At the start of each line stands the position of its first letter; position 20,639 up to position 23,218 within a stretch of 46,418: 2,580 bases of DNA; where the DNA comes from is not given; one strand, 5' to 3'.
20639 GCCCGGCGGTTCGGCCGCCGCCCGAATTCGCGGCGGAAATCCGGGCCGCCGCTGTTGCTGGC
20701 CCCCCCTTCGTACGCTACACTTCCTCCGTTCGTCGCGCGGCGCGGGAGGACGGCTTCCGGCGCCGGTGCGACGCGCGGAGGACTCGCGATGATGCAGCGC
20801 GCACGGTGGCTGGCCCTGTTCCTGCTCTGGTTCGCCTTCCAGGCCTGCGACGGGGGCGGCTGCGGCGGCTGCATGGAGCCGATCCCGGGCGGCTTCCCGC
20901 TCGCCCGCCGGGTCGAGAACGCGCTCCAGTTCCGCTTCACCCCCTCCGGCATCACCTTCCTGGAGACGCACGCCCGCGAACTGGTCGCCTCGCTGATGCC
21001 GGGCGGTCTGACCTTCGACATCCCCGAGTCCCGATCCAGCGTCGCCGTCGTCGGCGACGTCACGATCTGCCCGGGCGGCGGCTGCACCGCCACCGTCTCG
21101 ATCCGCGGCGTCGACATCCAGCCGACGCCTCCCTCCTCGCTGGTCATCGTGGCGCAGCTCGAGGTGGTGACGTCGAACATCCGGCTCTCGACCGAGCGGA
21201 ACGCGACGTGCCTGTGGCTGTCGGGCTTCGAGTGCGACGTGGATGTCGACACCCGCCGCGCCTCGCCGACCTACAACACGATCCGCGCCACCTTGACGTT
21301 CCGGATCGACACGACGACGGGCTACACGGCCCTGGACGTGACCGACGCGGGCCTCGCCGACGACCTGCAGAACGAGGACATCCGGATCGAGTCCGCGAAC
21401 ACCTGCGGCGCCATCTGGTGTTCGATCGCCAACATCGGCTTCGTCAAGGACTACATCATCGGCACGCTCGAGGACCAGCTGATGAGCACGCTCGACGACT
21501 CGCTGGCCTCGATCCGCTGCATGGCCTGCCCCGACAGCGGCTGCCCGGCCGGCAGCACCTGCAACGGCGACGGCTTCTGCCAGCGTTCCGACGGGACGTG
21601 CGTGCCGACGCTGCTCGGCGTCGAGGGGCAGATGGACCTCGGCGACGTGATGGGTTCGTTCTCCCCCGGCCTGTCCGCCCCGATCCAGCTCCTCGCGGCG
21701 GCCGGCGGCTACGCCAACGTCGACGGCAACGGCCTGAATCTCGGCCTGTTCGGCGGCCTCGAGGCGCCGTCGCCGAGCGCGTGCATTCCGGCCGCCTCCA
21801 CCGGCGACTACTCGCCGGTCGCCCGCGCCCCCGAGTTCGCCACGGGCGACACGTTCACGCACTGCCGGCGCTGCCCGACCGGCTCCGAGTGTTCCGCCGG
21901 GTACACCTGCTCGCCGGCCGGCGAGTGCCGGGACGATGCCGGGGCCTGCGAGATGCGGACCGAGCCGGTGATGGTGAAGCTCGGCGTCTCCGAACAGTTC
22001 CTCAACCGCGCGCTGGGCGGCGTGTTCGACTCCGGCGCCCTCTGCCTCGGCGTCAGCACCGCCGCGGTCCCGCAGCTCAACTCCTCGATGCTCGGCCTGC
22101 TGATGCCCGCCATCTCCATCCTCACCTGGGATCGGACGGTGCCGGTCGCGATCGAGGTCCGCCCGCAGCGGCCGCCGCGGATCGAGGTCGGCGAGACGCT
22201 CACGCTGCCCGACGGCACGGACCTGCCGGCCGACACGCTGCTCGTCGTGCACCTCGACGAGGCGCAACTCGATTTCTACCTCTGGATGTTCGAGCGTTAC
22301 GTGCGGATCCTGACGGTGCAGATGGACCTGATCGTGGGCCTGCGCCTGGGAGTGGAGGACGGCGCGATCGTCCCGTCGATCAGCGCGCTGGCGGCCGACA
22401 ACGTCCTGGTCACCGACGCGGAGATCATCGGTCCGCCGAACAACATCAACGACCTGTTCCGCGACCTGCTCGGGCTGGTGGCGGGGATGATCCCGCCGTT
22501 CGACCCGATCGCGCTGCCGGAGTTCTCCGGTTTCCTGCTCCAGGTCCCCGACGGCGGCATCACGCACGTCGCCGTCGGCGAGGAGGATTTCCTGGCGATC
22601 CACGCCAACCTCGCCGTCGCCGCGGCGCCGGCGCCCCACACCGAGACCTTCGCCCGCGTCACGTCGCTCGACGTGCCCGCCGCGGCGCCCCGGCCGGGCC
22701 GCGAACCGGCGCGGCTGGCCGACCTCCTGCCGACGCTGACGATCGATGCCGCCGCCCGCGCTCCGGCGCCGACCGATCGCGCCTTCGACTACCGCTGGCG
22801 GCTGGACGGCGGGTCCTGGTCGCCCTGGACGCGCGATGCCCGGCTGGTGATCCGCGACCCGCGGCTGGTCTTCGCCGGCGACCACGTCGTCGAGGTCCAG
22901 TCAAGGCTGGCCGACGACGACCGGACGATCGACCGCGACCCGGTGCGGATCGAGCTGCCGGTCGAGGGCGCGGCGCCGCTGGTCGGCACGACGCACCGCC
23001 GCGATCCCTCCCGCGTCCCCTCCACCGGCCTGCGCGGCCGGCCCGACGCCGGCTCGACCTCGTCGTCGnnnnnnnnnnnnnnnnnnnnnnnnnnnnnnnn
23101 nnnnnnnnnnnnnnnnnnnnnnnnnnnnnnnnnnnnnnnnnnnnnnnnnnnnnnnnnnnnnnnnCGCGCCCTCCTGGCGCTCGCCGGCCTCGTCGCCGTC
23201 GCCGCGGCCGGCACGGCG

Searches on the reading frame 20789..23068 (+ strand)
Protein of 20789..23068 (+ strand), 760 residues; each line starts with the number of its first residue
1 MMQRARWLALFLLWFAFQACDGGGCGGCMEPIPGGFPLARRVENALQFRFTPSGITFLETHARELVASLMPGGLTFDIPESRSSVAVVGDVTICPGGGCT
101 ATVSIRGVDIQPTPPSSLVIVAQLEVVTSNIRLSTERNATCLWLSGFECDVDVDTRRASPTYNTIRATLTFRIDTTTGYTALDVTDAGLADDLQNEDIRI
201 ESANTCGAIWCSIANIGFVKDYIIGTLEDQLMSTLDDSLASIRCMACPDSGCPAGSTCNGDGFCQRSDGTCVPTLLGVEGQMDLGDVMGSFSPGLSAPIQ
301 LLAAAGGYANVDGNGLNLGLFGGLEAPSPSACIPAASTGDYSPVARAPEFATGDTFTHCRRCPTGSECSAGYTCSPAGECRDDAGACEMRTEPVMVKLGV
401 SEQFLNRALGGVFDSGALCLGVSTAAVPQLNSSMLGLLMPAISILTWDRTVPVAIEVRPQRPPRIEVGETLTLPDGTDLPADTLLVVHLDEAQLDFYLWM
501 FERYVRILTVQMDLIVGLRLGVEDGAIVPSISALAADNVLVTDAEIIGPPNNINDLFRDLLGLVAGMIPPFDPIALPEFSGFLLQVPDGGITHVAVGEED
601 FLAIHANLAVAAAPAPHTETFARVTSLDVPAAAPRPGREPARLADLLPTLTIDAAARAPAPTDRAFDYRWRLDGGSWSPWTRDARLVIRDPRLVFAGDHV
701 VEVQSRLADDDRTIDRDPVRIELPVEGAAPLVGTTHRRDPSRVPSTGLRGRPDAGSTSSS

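Call 42: predict_structure(alignment_id=A1)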
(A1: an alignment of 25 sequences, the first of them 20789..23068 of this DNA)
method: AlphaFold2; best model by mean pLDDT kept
length: 760 residues; sequences in the alignment: 25
mean_pLDDT: 79.0   pTM: 0.75
mean pLDDT of the five models: 79.0, 77.7, 75.4, 74.1, 73.0
residues with pLDDT >= 90: 189; 70-90: 437; 50-70: 61; < 50: 73
segments of 3 or more residues with pLDDT < 50: 1-27, 138-141, 633-642, 729-760
pLDDT, mean of each block of 10 residues (from residue 1): 43 38 47 84 92 92 75 74 74 83 86 89 85 67 64 83 86 85 82 81 74 71 79 79 81 83 88 84 81 84 90 90 90 79 86 89 80 87 93 94 92 90 80 77 81 90 86 75 89 91 89 90 82 85 70 70 72 76 85 90 91 75 87 47 68 93 90 82 91 79 89 87 68 41 31 31
secondary structure, 60 per line:
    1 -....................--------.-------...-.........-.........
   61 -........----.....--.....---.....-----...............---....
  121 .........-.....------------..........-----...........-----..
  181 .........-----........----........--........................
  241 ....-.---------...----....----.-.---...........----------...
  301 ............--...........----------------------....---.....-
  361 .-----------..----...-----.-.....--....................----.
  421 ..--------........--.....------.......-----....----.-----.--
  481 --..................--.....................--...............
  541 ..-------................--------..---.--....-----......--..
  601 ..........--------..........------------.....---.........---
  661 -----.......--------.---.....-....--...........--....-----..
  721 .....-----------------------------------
elements in order (helices of 4 or more, strands of 3 or more residues): H2-21 E42-50 H52-60 H62-69 E74-78 E81-85 E89-93 E99-113 E117-129 E131-135 E148-154 E163-173 E179-189 E198-202 H207-214 H217-243 E256-258 E263-266 E277-283 H284-287 E298-312 E315-325 H348-351 E355-359 E379-381 E389-393 E396-401 H402-415 E420-422 H432-438 H441-445 E452-458 E464-467 E483-500 E503-523 E526-542 H550-565 E582-585 E591-596 E599-610 E619-628 H641-645 E649-657 E666-672 E685-689 H691-694 E697-707 E719-725

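Call 47: fold_search(model_id=the predicted structure, library=pdb)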
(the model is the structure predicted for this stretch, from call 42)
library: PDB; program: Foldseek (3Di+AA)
matches with E <= 10: 1051; with E <= 0.001: 10
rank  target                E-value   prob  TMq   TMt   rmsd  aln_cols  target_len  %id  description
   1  1ewf                  8.7e-19  1.00  0.36  0.55   9.0       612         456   12  THE 1.7 ANGSTROM CRYSTAL STRUCTURE OF BPI (released 2000-06-21)
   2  1bp1                  7.4e-18  1.00  0.37  0.57   8.6       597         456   11  CRYSTAL STRUCTURE OF BPI, THE HUMAN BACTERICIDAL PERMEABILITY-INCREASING PROTEIN (released 1997-09-04)
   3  4m4d_A                9.0e-17  1.00  0.29  0.45  12.0       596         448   12  Crystal structure of lipopolysaccharide binding protein (released 2013-10-30)
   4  2obd_A                1.1e-16  1.00  0.39  0.59   8.6       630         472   11  Crystal Structure of Cholesteryl Ester Transfer Protein (released 2007-01-23)
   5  4m4d_B                3.9e-15  1.00  0.29  0.46  11.8       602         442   12  Crystal structure of lipopolysaccharide binding protein (released 2013-10-30)
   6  5wix                  3.9e-07  1.00  0.18  0.27  17.9       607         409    8  Crystal structure of P47 of Clostridium botulinum E1 (released 2017-10-25)
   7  6ekt                  3.8e-06  1.00  0.19  0.28  17.8       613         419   10  Structure of P47 from Clostridium botulinum A2 (released 2017-10-25)
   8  8k35_A                2.5e-04  0.23  0.11  0.10  39.8       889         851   10  Structure of the bacteriophage lambda tail tip complex (released 2023-11-15)
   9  3ott_B                4.4e-04  0.97  0.10  0.10  24.7       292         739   14  Crystal Structure of the extracellular domain of the putative one component system BT4673 from B. thetaiotaomicron (released 2011-08-10)
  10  8fbf_A                8.1e-04  0.72  0.15  0.15  20.2       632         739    8  Crystal structure of OrfX2 from Clostridium botulinum E1 (released 2022-12-21)
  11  5i7j_A                1.3e-03  0.98  0.10  0.28  17.8       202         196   12  Crystal Structure of Human SPLUNC1 Disulfide Mutant M3 (I76C, V214C) (released 2016-05-18)
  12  6djp_A                1.7e-03  0.57  0.09  0.11  20.1       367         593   10  Integrin alpha-v beta-8 in complex with the Fabs 8B8 and 68 (released 2018-07-25)
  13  6baq_H                1.8e-03  1.00  0.12  0.37   6.2       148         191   11  Mus musculus BPIFA1 (released 2018-05-09)
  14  2vtf_B                1.9e-03  0.80  0.10  0.12  20.5       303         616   10  X-ray crystal structure of the Endo-beta-N-acetylglucosaminidase from Arthrobacter protophormiae E173Q mutant reveals  (released 2009-03-31)
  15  4kgh_A                2.1e-03  1.00  0.12  0.35  14.6       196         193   12  Crystal Structure of human splunc1 lacking the secretion signal sequence (released 2013-09-25)
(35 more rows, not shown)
